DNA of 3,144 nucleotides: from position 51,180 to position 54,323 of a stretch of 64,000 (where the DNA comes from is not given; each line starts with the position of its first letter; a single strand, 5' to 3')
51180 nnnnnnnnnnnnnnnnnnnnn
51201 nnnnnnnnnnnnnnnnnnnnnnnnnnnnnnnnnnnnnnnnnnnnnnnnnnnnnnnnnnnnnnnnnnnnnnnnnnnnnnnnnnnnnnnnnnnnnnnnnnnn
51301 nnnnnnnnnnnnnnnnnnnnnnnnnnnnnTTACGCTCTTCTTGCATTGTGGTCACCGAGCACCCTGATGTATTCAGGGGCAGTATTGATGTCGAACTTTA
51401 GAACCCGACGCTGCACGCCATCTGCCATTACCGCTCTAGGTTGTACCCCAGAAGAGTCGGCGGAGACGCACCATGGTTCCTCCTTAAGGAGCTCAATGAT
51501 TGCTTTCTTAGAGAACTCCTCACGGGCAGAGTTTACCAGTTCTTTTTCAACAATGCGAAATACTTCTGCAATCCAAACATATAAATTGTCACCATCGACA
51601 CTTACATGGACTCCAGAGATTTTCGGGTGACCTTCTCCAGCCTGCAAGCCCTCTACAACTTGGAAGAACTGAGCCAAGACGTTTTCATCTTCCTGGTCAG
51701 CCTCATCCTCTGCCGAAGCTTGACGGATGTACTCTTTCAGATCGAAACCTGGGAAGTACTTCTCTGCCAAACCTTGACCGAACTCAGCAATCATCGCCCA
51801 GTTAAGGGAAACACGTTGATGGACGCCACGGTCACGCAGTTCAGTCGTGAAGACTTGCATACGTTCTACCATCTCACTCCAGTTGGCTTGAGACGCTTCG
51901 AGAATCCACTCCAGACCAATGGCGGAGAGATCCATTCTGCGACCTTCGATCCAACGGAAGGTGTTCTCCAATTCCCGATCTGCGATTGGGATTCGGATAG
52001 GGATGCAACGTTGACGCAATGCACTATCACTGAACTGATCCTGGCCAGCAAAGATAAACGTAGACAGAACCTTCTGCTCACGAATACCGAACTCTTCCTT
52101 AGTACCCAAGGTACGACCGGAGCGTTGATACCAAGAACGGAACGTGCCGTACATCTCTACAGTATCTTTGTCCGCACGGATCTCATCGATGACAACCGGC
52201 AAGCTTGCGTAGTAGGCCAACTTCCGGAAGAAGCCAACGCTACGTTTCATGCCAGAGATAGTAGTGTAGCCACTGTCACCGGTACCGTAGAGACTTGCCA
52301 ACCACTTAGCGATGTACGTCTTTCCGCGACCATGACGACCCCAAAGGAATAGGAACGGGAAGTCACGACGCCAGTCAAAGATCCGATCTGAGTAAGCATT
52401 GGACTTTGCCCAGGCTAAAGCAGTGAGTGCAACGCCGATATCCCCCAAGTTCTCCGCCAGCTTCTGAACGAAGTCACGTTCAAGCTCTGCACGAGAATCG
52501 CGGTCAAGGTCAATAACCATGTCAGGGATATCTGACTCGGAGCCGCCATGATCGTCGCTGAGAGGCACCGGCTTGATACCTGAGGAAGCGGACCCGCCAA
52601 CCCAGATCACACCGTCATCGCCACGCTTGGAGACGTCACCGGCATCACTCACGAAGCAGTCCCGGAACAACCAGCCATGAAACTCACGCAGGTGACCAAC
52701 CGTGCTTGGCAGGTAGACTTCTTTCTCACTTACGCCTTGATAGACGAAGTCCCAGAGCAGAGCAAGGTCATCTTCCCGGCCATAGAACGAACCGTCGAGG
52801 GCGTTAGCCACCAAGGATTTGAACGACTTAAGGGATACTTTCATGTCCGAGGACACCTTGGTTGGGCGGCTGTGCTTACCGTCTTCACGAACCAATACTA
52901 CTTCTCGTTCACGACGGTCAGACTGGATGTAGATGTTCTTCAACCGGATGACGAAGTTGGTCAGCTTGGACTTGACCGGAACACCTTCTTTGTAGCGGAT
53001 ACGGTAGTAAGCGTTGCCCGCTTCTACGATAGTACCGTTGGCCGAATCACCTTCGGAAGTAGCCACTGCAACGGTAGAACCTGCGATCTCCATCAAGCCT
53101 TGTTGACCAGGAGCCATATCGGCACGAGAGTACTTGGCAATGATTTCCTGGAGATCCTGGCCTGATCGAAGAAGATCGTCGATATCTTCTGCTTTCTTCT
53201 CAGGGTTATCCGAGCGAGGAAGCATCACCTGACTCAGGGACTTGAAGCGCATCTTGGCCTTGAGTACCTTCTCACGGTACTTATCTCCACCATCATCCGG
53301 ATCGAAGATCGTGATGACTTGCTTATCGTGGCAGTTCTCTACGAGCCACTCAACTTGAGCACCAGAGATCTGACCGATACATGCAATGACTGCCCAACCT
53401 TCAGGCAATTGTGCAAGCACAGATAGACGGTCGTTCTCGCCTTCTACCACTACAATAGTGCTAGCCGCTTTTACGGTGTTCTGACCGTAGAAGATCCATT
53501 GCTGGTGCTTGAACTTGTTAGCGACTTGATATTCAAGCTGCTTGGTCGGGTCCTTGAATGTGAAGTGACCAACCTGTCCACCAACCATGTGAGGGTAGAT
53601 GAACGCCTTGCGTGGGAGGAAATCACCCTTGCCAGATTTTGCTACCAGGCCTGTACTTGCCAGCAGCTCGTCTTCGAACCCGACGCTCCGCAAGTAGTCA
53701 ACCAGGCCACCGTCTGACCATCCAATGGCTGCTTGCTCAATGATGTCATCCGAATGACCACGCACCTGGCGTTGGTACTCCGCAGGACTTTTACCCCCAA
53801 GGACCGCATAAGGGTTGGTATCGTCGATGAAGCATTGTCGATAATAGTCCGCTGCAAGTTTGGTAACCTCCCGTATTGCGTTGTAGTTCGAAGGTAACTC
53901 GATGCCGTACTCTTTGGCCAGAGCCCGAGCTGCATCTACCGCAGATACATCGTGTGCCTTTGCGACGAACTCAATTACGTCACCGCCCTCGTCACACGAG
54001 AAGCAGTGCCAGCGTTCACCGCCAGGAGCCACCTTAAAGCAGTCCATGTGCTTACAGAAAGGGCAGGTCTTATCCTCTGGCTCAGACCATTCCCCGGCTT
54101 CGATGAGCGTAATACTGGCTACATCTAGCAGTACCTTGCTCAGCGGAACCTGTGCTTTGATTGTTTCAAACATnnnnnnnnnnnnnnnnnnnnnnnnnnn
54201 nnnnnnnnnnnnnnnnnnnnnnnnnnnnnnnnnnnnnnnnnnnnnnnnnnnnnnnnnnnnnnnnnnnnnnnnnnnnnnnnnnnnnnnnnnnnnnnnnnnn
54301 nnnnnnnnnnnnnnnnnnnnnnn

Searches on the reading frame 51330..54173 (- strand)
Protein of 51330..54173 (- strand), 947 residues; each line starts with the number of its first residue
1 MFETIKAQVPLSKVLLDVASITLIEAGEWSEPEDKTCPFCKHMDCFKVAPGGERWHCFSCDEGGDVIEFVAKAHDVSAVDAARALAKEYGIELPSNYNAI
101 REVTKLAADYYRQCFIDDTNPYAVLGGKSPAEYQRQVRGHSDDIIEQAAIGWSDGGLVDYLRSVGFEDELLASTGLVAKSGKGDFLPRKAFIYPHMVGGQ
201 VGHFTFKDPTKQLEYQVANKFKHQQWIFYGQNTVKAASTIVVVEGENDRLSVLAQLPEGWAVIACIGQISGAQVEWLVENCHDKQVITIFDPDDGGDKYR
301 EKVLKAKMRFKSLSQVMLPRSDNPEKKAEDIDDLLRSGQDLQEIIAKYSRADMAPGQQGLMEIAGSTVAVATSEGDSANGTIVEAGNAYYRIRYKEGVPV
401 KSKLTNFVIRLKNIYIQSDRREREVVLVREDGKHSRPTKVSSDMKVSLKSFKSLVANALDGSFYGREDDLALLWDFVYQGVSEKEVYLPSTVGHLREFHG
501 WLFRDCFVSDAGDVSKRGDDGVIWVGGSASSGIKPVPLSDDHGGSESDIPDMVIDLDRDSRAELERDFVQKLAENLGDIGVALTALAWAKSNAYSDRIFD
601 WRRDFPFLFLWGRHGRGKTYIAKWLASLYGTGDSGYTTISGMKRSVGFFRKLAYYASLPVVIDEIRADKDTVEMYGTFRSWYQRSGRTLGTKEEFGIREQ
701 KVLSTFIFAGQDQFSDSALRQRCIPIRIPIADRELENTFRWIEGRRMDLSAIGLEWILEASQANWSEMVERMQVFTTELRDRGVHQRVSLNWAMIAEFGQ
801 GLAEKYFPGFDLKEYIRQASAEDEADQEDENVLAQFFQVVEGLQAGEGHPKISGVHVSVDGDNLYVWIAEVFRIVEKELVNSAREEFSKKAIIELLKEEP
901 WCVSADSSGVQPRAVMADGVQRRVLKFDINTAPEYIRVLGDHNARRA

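Call 8: search_protein_families(library=pfam, proteins=[window:51330-54173:-], max_evalue=0.1)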
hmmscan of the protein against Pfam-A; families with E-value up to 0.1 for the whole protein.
window:51330-54173:- (947 aa): 3 families
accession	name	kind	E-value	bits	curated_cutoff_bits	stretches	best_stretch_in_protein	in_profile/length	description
PF01807.25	Zn_ribbon_DnaG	-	4.2e-11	43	24.9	1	36-95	35-95/98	CHC2 zinc finger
PF13155.12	Toprim_2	-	6.7e-06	26.8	22.1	1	241-308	1-67/88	Toprim-like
PF01751.28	Toprim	-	0.00062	20.3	23.1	1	239-304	1-77/96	Toprim domain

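Call 9: search_protein_families(library=phrogs, proteins=[window:51330-54173:-], max_evalue=0.1)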
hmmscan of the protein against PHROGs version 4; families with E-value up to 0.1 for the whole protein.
window:51330-54173:- (947 aa): 17 families
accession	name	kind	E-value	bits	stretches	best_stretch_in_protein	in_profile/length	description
phrog_6444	-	DNA, RNA and nucleotide metabolism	2.3e-18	67.3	2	36-186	39-197/577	DNA primase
phrog_47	-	DNA, RNA and nucleotide metabolism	1e-17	65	1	36-347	54-332/947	DNA primase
phrog_1139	-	DNA, RNA and nucleotide metabolism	6e-16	58.6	1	583-897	522-861/895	DNA primase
phrog_510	-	DNA, RNA and nucleotide metabolism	4.1e-09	36.7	1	36-92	47-104/667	DNA primase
phrog_11992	-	unknown function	2.7e-08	35.2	1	37-98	32-92/177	-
phrog_239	-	DNA, RNA and nucleotide metabolism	9.6e-08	32.4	1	29-355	37-315/801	DNA primase/helicase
phrog_8841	-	DNA, RNA and nucleotide metabolism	0.00061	19.6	1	607-840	286-524/633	DNA primase/helicase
phrog_18097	-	DNA, RNA and nucleotide metabolism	0.0025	18.4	1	36-88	36-89/199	DNA primase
phrog_5311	-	DNA, RNA and nucleotide metabolism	0.0032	16.8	1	54-81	123-151/692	helicase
phrog_849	-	DNA, RNA and nucleotide metabolism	0.0036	17.3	1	228-333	228-334/435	DNA primase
phrog_16345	-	DNA, RNA and nucleotide metabolism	0.0045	16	1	580-666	561-648/972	primase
phrog_360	-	DNA, RNA and nucleotide metabolism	0.0052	17.9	1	53-84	51-82/133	DNA primase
phrog_18535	-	DNA, RNA and nucleotide metabolism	0.0096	17.1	1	240-305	3-70/126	primase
phrog_5629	-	DNA, RNA and nucleotide metabolism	0.016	14.2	1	51-293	54-274/930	DNA primase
phrog_168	-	DNA, RNA and nucleotide metabolism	0.017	15.8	1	604-672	41-116/314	clamp loader of DNA polymerase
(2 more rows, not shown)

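Call 11: search_dna_similar(query=window:51330-54173:-, collection=phages, mode=protein, max_rows=15)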
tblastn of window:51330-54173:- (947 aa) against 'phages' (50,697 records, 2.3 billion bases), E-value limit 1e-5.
Records with a match: 42; places in all: 42; records where one place covers at least 80% of the query: 4.
Best place of each record, by identity: <60% 42.
By first word of the organism name: Porphyromonas 16; Bacteriophage 15; Vibrio 9; Salmonella 1; Staphylococcus 1.
By host as written in the record: - 20; Vibrio crassostreae 3; Salmonella enterica subsp. enterica serovar Typhimurium ATCC 14028 1; Porphyromonas gingivalis SJD11 1; Porphyromonas gingivalis Kyudai-3 1; Porphyromonas gingivalis F0568 1; Porphyromonas gingivalis D83T3 1; Porphyromonas gingivalis KCOM 2801 1; and 13 more.
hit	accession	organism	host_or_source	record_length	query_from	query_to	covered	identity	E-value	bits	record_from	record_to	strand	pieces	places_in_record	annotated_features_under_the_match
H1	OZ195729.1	Vibrio phage D69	Seawater and oysters mix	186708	1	941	99%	33.3%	1e-139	467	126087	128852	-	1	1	hypothetical protein (x2)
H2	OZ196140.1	Vibrio phage D181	Seawater and oysters mix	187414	1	941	99%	33.3%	1e-139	467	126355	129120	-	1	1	hypothetical protein (x2)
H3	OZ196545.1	Vibrio phage D148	Seawater and oysters mix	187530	1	941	99%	33.3%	1e-139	467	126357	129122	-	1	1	hypothetical protein (x2)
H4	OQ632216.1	Salmonella phage Arash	Salmonella enterica subsp. enterica ...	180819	32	937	96%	29.0%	8e-107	371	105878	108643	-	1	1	DNA primase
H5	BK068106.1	Porphyromonas phage phage025a_SJD11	Porphyromonas gingivalis SJD11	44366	36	385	37%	23.8%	1e-13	82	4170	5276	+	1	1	DNA primase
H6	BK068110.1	Porphyromonas phage phage029a_Kyudai3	Porphyromonas gingivalis Kyudai-3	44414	36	385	37%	23.5%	2e-13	81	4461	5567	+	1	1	DNA primase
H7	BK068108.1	Porphyromonas phage phage027a_F0568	Porphyromonas gingivalis F0568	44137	36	385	37%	23.5%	2e-13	81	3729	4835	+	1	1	DNA primase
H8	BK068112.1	Porphyromonas phage phage031a_D83T3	Porphyromonas gingivalis D83T3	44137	36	385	37%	23.5%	2e-13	81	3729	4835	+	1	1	DNA primase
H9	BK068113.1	Porphyromonas phage phage032a_KCOM2801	Porphyromonas gingivalis KCOM 2801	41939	36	385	37%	23.0%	2e-11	75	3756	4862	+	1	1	DNA primase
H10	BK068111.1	Porphyromonas phage phage030a_KCOM2803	Porphyromonas gingivalis KCOM 2803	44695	36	385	37%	23.0%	2e-11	75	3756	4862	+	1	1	DNA primase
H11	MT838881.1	Bacteriophage sp.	human fecal samples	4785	1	305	32%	26.1%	1e-12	79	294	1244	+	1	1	record has no annotation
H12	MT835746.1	Bacteriophage sp.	human fecal samples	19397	37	369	35%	23.8%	1e-12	79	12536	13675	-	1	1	record has no annotation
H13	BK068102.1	Porphyromonas phage phage021a_SJD5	Porphyromonas gingivalis SJD5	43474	1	352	37%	22.4%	3e-7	61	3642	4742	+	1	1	DNA primase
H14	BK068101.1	Porphyromonas phage phage020a_SJD2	Porphyromonas gingivalis SJD2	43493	1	352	37%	22.4%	3e-7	61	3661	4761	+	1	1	DNA primase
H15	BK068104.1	Porphyromonas phage phage023a_KCOM2797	Porphyromonas gingivalis KCOM 2797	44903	1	352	37%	22.4%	3e-7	61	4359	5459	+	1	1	DNA primase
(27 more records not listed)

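Call 12: find_related_loci(query=window:51330-54173:-, collection=viral_contigs, flank=10000)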
Query window:51330-54173:- (947 aa) in viral_contigs; peptide patterns used: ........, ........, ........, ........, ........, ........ (x = any residue, [..] = any of these).
5 stretches matched a pattern, but none encodes a relative of the query by tblastn (E <= 1e-3).

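Call 13: get_annotated_region(hit=H1, flank=12000)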
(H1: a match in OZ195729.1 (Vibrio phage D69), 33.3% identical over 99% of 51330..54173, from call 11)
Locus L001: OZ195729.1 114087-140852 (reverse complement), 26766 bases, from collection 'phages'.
description: Vibrio phage D69 genome assembly, chromosome: VPD69_1.
organism: Vibrio phage D69 (NCBI taxid 3105312)
taxonomy: Viruses
host: -; source: Seawater and oysters mix; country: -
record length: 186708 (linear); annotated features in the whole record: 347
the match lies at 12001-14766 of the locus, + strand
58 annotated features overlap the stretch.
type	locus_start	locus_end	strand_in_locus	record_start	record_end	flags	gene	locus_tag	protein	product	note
CDS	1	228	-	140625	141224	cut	-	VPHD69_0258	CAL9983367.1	homing endonuclease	-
CDS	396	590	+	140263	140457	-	-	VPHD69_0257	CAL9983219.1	hypothetical protein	-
CDS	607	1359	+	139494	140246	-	-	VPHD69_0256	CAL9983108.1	metallo-phosphoesterase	-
CDS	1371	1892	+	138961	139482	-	-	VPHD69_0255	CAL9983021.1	hypothetical protein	-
CDS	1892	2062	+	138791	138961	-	-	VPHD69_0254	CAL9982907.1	hypothetical protein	-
CDS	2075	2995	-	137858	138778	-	-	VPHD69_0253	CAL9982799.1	hypothetical protein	-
CDS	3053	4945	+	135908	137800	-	-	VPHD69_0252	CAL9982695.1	DNA helicase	-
CDS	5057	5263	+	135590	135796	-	-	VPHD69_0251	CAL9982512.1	hypothetical protein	-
CDS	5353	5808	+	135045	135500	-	-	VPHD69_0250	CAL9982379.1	hypothetical protein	-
CDS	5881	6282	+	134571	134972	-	-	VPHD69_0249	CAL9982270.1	hypothetical protein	-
CDS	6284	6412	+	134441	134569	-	-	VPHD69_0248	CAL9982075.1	hypothetical protein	-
CDS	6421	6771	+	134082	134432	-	-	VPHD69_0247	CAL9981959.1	hypothetical protein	-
CDS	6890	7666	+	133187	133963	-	-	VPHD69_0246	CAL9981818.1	RNA polymerase sigma factor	-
CDS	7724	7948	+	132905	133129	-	-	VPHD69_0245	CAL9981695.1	hypothetical protein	-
CDS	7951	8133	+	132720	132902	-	-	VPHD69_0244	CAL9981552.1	hypothetical protein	-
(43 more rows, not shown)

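Call 14: get_annotated_region(hit=H4, flank=12000)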
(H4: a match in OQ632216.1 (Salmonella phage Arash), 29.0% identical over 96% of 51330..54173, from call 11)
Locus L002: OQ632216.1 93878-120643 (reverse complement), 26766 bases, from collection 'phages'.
description: Salmonella phage Arash, complete genome.
organism: Salmonella phage Arash (NCBI taxid 3038319)
taxonomy: Viruses; Duplodnaviria; Heunggongvirae; Uroviricota; Caudoviricetes
host: Salmonella enterica subsp. enterica serovar Typhimurium ATCC 14028; source: hospital sewage UZ Leuven; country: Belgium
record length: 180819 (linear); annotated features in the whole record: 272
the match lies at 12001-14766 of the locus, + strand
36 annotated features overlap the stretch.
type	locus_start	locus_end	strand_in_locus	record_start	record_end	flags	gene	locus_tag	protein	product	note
CDS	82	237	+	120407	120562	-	-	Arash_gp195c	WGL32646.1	hypothetical protein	-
CDS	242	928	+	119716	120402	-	-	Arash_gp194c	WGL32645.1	structural protein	-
CDS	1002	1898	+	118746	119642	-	-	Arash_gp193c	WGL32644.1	ATP-dependent DNA helicase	-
CDS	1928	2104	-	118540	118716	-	-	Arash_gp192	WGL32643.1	tail fiber assembly protein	-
CDS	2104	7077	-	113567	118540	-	-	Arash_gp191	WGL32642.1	tail protein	-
CDS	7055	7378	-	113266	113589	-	-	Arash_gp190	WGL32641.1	tail fiber protein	-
CDS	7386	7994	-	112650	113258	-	-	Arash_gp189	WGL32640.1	tail fiber assembly protein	-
CDS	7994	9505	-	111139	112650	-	-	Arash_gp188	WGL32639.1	structural protein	-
CDS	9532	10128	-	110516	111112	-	-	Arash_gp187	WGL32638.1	structural protein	-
CDS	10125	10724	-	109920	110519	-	-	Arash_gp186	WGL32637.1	structural protein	-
CDS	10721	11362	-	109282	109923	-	-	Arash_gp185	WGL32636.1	structural protein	-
CDS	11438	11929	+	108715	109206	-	-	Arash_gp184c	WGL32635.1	ribonuclease H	-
CDS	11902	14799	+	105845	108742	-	-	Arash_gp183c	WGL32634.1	DNA primase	-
CDS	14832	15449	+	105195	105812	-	-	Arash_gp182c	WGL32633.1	RNA exonuclease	-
CDS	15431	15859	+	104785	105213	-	-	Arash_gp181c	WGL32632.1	hypothetical protein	-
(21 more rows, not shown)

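Call 64: find_related_loci(query=A4, collection=viral_contigs, flank=6000)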
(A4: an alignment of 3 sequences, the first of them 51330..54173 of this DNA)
Query A4 (947 aa) in viral_contigs; peptide patterns used: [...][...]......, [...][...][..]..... (x = any residue, [..] = any of these).
504 stretches matched a pattern; 25 encode a relative of the query (tblastn E <= 1e-3); 25 distinct loci.
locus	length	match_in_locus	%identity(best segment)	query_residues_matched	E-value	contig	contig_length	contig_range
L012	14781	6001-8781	40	1-940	0e+0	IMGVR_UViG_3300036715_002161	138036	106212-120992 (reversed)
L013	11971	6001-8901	38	1-945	0e+0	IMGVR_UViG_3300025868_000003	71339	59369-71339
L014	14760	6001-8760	31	32-937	9e-133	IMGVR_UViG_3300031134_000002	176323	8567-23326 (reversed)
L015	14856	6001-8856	30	1-937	6e-130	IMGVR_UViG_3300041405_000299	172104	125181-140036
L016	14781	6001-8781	30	32-940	8e-125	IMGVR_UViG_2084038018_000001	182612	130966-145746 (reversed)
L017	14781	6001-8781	30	32-940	1e-122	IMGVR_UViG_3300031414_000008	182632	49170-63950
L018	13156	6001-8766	28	32-937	2e-112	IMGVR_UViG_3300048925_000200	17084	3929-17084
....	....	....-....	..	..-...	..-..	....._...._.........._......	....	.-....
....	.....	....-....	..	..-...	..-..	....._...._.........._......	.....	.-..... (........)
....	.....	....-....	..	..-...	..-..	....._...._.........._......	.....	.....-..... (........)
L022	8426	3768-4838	28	37-370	4e-16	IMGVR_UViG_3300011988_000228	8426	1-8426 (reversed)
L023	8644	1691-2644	26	37-347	7e-16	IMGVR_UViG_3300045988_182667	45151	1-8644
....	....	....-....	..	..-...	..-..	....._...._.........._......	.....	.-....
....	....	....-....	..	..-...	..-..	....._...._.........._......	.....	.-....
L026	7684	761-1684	27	37-330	2e-15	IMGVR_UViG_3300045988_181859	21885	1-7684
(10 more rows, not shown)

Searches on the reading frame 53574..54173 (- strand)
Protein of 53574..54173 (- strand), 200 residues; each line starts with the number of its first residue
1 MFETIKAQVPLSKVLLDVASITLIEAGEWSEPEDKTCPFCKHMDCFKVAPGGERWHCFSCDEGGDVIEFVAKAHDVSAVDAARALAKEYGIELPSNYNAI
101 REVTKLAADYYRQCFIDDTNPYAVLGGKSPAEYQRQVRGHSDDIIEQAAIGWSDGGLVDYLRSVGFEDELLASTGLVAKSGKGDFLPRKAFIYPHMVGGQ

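Call 85: find_related_loci(query=window:53574-54173:-, collection=metagenome_contigs, flank=6000)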
Query window:53574-54173:- (200 aa) in metagenome_contigs; peptide patterns used: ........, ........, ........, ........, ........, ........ (x = any residue, [..] = any of these).
95 stretches matched a pattern; 5 encode a relative of the query (tblastn E <= 1e-3); 5 distinct loci.
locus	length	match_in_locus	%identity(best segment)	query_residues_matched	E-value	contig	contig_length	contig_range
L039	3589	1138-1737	94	1-200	6e-136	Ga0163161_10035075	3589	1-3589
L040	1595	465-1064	72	1-200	3e-114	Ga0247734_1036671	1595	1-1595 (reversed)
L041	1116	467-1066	72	1-200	7e-116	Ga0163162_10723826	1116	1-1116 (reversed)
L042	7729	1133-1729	67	1-199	1e-99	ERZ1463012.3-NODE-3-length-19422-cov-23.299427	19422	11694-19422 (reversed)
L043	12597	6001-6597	67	1-199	1e-99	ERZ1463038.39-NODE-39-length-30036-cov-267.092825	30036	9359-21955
